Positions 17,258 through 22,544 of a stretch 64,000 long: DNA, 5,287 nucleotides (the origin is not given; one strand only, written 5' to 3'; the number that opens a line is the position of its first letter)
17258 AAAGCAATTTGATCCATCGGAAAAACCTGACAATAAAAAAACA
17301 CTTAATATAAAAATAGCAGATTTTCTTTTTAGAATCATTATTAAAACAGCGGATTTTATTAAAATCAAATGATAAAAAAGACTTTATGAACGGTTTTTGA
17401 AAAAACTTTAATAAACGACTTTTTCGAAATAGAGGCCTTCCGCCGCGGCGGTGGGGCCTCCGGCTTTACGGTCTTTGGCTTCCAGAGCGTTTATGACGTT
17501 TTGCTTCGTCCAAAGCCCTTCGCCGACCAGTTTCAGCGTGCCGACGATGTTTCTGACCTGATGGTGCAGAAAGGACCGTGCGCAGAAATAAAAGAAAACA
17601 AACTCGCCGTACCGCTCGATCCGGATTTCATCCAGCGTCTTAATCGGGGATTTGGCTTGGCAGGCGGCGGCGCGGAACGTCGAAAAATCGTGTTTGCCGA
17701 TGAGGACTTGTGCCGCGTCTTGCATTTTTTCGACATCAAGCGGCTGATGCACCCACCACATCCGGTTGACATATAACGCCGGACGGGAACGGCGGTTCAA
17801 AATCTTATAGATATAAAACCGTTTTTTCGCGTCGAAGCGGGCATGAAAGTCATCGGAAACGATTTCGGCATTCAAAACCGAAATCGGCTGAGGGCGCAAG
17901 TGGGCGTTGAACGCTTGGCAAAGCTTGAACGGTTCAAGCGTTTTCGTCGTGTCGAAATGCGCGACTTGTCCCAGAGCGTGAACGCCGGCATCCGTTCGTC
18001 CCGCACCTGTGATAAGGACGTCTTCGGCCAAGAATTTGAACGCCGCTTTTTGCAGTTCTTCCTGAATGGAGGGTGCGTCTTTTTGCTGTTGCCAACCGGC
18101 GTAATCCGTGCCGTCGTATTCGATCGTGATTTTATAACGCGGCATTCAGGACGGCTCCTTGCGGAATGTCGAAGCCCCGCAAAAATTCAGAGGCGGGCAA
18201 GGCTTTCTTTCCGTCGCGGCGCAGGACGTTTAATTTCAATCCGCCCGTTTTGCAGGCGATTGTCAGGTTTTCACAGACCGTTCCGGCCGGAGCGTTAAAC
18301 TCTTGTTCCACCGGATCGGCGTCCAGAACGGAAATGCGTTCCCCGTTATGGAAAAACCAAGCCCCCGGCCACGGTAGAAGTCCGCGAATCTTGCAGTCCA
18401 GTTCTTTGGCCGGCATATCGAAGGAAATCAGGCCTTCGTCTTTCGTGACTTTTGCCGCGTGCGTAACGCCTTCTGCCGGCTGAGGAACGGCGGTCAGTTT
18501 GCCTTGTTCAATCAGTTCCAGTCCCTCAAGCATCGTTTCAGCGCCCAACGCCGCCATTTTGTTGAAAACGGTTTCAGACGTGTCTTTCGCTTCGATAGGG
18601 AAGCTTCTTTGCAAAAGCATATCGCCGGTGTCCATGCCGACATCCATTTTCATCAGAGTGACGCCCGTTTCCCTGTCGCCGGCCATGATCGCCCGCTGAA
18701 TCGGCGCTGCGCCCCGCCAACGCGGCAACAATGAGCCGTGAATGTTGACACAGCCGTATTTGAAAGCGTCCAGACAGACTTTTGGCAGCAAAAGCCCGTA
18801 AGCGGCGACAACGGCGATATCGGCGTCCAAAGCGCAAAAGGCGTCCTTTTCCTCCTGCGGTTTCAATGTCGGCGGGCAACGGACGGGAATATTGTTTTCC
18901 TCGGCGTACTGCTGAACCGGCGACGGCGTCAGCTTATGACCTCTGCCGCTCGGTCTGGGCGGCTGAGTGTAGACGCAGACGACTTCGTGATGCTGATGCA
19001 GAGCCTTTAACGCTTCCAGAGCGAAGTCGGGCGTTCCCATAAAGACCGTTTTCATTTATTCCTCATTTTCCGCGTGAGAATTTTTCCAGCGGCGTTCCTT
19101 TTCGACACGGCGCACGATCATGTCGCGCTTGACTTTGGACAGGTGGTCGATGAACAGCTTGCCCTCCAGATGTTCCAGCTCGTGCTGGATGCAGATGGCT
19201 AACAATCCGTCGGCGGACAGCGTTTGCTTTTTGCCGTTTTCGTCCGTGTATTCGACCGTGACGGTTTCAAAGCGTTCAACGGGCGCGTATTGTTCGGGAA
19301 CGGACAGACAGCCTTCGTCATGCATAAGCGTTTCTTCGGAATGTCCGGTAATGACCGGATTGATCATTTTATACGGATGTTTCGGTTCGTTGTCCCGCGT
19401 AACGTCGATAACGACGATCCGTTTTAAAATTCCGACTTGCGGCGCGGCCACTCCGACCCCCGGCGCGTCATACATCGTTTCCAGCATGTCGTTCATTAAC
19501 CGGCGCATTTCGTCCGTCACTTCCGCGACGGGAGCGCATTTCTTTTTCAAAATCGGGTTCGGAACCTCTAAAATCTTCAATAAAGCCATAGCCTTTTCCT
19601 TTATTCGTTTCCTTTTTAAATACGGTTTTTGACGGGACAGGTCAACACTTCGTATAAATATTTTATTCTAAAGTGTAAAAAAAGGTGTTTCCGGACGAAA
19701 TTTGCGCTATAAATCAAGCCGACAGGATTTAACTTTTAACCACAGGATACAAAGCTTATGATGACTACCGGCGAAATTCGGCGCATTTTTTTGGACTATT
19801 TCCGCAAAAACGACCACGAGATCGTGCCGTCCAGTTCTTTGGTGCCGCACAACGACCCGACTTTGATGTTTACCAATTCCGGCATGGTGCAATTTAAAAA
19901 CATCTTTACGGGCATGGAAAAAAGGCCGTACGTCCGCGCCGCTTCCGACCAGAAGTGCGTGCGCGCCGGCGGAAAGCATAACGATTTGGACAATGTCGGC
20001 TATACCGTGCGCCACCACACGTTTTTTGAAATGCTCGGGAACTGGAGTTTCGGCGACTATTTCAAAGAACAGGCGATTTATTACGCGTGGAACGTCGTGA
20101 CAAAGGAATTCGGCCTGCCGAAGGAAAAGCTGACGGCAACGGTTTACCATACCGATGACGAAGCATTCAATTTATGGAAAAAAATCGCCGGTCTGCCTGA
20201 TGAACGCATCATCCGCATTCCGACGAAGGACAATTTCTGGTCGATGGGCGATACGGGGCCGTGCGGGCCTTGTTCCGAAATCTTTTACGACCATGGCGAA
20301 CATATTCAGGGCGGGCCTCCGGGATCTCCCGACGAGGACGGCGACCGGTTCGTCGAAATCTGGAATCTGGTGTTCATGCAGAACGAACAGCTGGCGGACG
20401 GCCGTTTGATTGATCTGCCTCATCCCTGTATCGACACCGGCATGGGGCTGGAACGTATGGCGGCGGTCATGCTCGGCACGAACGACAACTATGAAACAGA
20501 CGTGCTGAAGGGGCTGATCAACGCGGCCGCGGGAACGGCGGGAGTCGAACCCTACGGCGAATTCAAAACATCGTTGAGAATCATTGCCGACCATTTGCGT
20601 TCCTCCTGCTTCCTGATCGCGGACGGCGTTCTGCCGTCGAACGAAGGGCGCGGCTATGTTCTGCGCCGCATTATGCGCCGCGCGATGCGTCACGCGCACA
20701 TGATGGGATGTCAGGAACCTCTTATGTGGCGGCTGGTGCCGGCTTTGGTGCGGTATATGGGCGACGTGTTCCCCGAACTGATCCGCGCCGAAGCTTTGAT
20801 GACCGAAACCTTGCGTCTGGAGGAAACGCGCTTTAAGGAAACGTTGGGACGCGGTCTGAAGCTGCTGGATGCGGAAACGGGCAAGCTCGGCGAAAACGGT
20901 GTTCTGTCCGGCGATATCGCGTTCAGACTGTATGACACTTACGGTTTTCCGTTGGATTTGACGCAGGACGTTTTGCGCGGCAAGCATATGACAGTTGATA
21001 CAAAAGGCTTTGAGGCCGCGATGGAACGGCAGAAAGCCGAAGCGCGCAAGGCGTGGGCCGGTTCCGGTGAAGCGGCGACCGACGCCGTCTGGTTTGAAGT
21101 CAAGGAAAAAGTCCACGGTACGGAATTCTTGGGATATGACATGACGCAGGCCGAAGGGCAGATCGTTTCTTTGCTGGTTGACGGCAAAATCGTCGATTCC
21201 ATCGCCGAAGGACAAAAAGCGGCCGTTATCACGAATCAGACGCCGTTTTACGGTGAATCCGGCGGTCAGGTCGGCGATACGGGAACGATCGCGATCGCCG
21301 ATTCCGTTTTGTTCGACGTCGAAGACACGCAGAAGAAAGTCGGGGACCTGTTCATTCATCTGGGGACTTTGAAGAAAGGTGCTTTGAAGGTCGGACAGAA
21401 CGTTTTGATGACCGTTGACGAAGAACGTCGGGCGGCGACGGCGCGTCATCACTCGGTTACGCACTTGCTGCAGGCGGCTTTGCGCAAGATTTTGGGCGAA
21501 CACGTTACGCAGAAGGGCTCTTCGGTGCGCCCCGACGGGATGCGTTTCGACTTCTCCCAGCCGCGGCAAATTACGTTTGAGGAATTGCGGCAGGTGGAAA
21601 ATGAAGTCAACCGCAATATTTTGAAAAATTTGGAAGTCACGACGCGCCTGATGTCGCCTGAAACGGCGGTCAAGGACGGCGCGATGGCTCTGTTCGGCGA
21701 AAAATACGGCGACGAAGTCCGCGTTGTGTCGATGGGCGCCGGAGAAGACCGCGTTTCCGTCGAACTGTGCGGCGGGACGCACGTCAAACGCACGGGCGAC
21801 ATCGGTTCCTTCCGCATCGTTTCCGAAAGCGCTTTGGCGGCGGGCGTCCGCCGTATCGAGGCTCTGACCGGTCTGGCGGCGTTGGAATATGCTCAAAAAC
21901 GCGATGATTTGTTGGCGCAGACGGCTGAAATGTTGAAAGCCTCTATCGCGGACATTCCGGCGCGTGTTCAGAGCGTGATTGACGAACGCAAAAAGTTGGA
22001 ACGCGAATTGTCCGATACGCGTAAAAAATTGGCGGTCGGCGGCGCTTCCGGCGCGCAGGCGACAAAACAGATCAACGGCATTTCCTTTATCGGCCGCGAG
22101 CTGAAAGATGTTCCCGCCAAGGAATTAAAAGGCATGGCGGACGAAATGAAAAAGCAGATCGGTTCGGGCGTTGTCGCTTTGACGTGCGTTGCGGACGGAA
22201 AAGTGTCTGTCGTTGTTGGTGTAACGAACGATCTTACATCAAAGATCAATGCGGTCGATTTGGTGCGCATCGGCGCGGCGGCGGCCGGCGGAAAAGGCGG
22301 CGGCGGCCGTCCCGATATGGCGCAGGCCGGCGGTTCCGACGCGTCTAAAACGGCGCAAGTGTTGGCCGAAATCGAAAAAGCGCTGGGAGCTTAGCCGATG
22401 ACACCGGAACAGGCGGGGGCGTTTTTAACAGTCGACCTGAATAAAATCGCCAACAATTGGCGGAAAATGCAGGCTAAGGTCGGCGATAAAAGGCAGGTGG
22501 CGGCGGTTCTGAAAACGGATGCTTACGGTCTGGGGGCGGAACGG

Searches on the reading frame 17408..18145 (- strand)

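Call 18: search_protein_families(library=pfam, proteins=[window:17408-18145:-], max_evalue=0.001)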
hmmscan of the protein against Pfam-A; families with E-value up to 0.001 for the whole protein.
window:17408-18145:- (245 aa): 1 family
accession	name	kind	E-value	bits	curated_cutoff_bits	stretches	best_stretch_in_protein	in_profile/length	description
PF01416.25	PseudoU_synth_1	-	2.7e-41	140.8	23.3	2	144-245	1-107/108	tRNA pseudouridine synthase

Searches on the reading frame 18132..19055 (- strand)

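Call 18: search_protein_families(library=pfam, proteins=[window:18132-19055:-], max_evalue=0.001)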
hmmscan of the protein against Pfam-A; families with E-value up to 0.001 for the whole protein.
window:18132-19055:- (307 aa): 2 families
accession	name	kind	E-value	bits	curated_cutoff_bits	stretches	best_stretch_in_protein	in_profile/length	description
PF00551.24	Formyl_trans_N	-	4e-45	154.2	26.1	1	2-177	2-179/181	Formyl transferase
PF02911.23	Formyl_trans_C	-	3.9e-23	82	21.1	1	202-295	1-99/100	Formyl transferase, C-terminal domain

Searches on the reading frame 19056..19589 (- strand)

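Call 18: search_protein_families(library=pfam, proteins=[window:19056-19589:-], max_evalue=0.001)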
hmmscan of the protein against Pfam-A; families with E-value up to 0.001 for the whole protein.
window:19056-19589:- (177 aa): 1 family
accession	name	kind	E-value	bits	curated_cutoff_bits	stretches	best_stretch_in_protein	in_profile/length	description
PF01327.26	Pep_deformylase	-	9.5e-56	188.2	22.8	1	4-155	2-155/156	Polypeptide deformylase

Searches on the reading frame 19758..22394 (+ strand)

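Call 18: search_protein_families(library=pfam, proteins=[window:19758-22394:+], max_evalue=0.001)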
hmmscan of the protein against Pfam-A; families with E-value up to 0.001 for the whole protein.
window:19758-22394:+ (878 aa): 3 families
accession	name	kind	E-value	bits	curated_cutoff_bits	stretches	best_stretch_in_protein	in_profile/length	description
PF01411.24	tRNA-synt_2c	-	7.4e-217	721.7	30.3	1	6-557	1-552/552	tRNA synthetases class II (A)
PF07973.19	tRNA_SAD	-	5.1e-17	62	24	1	654-701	1-44/44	Threonyl and Alanyl tRNA synthetase second additional domain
PF02272.25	DHHA1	-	3.9e-14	53.4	25.9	1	776-876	3-100/102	DHHA1 domain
